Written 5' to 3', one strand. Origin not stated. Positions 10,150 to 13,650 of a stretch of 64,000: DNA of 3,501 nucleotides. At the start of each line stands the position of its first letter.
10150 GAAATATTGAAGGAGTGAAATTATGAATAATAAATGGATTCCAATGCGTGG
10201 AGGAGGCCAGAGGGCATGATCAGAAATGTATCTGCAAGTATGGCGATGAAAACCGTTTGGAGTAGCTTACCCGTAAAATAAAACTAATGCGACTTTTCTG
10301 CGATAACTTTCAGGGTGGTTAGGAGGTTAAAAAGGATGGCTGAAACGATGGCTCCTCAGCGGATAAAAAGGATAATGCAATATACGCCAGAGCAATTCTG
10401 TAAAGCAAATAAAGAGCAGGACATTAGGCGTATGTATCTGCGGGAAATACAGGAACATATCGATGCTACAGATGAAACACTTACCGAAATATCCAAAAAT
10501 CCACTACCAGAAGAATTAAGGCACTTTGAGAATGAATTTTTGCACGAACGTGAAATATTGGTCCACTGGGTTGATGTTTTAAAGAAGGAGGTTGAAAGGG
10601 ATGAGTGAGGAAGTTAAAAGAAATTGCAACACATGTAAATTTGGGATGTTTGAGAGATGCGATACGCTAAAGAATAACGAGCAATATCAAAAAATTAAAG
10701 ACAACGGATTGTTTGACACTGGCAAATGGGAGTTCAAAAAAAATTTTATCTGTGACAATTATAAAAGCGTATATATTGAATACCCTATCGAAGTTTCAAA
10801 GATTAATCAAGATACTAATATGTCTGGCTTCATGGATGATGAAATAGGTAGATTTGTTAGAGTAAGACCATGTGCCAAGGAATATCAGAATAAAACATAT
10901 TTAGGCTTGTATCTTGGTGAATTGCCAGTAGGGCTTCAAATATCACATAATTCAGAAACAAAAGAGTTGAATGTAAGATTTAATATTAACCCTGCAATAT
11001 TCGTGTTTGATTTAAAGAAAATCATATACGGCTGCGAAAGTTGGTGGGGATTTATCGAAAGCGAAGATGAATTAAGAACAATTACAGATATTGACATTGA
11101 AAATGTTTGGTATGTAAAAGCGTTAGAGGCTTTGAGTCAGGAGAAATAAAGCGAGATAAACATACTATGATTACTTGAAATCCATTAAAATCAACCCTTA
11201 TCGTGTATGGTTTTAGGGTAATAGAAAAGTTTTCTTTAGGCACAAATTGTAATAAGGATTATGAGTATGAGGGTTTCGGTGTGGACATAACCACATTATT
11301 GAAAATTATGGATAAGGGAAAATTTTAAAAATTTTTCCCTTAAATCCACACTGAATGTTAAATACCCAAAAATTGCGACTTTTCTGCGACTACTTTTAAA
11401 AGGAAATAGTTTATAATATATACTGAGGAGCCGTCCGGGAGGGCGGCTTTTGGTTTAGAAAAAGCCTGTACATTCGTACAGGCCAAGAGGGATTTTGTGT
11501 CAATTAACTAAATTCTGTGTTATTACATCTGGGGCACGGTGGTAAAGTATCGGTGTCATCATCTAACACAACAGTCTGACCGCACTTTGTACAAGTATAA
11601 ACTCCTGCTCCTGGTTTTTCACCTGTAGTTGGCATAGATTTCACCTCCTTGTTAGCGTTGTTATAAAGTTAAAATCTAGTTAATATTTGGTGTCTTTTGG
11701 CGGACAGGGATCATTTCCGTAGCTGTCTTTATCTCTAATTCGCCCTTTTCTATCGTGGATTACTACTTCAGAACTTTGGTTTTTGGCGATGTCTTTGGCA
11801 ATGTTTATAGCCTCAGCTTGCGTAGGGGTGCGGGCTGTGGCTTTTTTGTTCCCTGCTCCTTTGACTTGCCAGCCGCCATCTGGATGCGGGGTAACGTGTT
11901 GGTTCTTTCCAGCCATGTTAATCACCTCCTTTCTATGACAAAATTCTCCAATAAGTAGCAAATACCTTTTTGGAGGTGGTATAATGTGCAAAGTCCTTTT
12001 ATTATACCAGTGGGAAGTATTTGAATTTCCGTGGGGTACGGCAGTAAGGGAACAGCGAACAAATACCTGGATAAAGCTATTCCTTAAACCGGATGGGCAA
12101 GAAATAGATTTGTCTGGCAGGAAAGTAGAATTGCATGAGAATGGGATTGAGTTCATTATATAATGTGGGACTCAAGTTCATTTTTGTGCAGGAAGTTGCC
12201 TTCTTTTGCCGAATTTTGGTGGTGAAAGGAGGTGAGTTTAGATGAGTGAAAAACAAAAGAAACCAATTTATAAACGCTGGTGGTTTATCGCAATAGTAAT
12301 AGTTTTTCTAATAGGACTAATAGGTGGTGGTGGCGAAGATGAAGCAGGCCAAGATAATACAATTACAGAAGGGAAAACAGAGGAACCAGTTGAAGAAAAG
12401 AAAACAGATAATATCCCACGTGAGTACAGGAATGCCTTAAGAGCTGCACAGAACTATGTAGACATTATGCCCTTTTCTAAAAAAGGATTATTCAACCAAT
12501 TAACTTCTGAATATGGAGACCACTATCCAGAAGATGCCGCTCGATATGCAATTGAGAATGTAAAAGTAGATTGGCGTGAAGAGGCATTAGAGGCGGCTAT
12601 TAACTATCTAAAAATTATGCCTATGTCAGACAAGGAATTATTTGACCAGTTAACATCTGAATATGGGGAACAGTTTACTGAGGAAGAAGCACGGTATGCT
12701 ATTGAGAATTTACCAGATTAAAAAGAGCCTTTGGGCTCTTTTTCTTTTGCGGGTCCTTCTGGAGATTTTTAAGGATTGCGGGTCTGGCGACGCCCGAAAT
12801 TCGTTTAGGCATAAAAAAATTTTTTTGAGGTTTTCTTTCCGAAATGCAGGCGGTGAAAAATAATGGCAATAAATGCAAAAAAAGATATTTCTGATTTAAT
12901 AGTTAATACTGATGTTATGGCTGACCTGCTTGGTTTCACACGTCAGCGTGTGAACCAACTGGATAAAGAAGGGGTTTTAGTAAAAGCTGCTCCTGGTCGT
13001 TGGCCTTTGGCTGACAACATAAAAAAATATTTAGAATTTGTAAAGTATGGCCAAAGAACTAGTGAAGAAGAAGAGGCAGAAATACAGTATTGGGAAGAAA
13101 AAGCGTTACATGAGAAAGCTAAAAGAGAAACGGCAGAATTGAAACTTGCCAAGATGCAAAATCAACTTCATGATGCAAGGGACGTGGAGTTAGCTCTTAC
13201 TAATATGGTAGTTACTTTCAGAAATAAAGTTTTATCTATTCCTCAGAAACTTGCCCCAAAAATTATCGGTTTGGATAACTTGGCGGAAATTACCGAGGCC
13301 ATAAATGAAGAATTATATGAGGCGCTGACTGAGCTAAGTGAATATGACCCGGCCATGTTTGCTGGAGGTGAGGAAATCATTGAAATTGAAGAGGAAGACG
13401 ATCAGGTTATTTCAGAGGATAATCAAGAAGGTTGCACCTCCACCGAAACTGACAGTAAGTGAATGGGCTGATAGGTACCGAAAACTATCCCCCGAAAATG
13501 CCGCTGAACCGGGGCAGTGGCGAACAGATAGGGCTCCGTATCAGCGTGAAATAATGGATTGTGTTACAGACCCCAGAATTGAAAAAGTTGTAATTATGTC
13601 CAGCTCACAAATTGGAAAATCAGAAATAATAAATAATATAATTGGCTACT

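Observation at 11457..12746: Moron locus between the early and packaging modules: opposite-strand DUF2188-like + zinc-ribbon pair, a 59-aa ORF and an Ltp-like exclusion protein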

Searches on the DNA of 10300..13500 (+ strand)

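Call 7: search_dna_similar(query=window:10300-13500:+, collection=phages, mode=distant, max_rows=25)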
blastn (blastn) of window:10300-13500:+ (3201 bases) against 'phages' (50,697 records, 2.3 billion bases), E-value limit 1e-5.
Records with a match: 15; places in all: 15; records where one place covers at least 80% of the query: 0.
Best place of each record, by identity: 60-80% 15.
By first word of the organism name: Streptococcus 11; Staphylococcus 2; Lactobacillus 2.
By host as written in the record: Streptococcus parauberis KCTC_11537 2; Streptococcus parauberis SP-llh 1; Streptococcus parauberis SK-417 1; Streptococcus uberis S6261 1; Staphylococcus saprophyticus 1; Streptococcus pseudoporcinus SS-607 1; Streptococcus pseudoporcinus SS-662 1; - 1; and 6 more.
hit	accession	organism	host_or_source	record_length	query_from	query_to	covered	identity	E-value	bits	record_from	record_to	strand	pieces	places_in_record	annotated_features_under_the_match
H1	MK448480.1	Streptococcus satellite phage Javan410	Streptococcus parauberis SP-llh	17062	2131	2413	9%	67.5%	2e-10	76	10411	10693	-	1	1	hypothetical protein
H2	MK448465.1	Streptococcus satellite phage Javan388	Streptococcus parauberis KCTC_11537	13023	2131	2413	9%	67.0%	5e-11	77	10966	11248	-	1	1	host cell surface-exposed lipoprotein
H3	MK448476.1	Streptococcus satellite phage Javan404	Streptococcus parauberis SK-417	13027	2131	2413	9%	67.0%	5e-11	77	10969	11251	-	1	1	hypothetical protein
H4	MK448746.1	Streptococcus phage Javan383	Streptococcus parauberis KCTC_11537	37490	2174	2426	8%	73.7%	3e-32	148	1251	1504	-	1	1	putative superinfection immunity protein | hypothetical protein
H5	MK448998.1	Streptococcus phage Javan636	Streptococcus uberis S6261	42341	2131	2413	9%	65.8%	2e-8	69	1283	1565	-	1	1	hypothetical protein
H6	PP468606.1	Staphylococcus phage SpP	Staphylococcus saprophyticus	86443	2177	2413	7%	68.3%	3e-14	88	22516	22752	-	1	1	host cell surface-exposed lipoprotein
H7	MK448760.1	Streptococcus phage Javan443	Streptococcus pseudoporcinus SS-607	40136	1395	1634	7%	67.2%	8e-8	67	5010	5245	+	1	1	none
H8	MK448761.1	Streptococcus phage Javan445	Streptococcus pseudoporcinus SS-662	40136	1395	1634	7%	67.2%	8e-8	67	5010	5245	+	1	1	none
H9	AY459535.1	Lactobacillus prophage Lj965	-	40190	2198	2413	7%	69.6%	3e-14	88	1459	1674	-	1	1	putative superinfection immunity protein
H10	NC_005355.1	Lactobacillus prophage Lj965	Lactobacillus johnsonii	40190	2198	2413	7%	69.6%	3e-14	88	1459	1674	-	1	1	superinfection exclusion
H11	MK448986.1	Streptococcus phage Javan570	Streptococcus suis GD-0063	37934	1457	1637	6%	70.5%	6e-10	74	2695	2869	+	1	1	hypothetical protein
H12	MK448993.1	Streptococcus phage Javan616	Streptococcus thoraltensis DSM_12221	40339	2306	2423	4%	74.0%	2e-8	69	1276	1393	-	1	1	hypothetical protein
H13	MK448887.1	Streptococcus phage Javan258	Streptococcus hyovaginalis DSM_12219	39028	2306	2413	3%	74.3%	3e-7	64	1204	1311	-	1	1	hypothetical protein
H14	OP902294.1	Staphylococcus phage BSwM-KMM1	Staphylococcus aureus LKY-Strp01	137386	2318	2413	3%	78.1%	1e-11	80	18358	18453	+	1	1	hypothetical protein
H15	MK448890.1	Streptococcus phage Javan264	Streptococcus infantarius ...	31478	2344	2426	3%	75.9%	4e-6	61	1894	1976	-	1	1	hypothetical protein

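Call 47: search_rna_families(source=window, start=11200, end=12900, threshold=evalue, max_evalue=1)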
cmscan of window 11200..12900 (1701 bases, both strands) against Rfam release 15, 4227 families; matches with E-value up to 1: 2.
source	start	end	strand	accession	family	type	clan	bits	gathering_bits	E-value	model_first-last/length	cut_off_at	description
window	11457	11533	-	RF00079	OmrA-B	Gene; sRNA;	-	31.6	40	0.0012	1-87/87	no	OmrA-B family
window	12720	12750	+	RF00489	ctRNA_p42d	Gene; antisense;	-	20.1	50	0.33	1-46/46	no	ctRNA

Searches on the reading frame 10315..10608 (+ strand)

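Call 4: search_protein_families(library=pfam, proteins=[window:10315-10608:+], max_evalue=1)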
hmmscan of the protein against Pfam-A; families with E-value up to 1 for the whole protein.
window:10315-10608:+ (97 aa): 0 families

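Call 5: search_protein_families(library=phrogs, proteins=[window:10315-10608:+], max_evalue=0.1)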
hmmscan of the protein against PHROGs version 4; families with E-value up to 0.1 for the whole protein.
window:10315-10608:+ (97 aa): 0 families

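Call 15: search_protein_families(library=ncbifam, proteins=[window:10315-10608:+], max_evalue=0.1)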
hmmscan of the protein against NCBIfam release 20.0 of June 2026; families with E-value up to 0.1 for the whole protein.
window:10315-10608:+ (97 aa): 1 family
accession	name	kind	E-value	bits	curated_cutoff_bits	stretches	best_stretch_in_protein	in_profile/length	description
NF053880.1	SprCtKinCotIBac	equivalog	0.029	13.4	550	1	16-62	145-192/328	spore coat kinase CotI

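Call 16: search_protein_families(library=padloc, proteins=[window:10315-10608:+], max_evalue=0.1)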
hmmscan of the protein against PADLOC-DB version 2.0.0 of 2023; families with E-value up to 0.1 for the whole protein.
window:10315-10608:+ (97 aa): 0 families
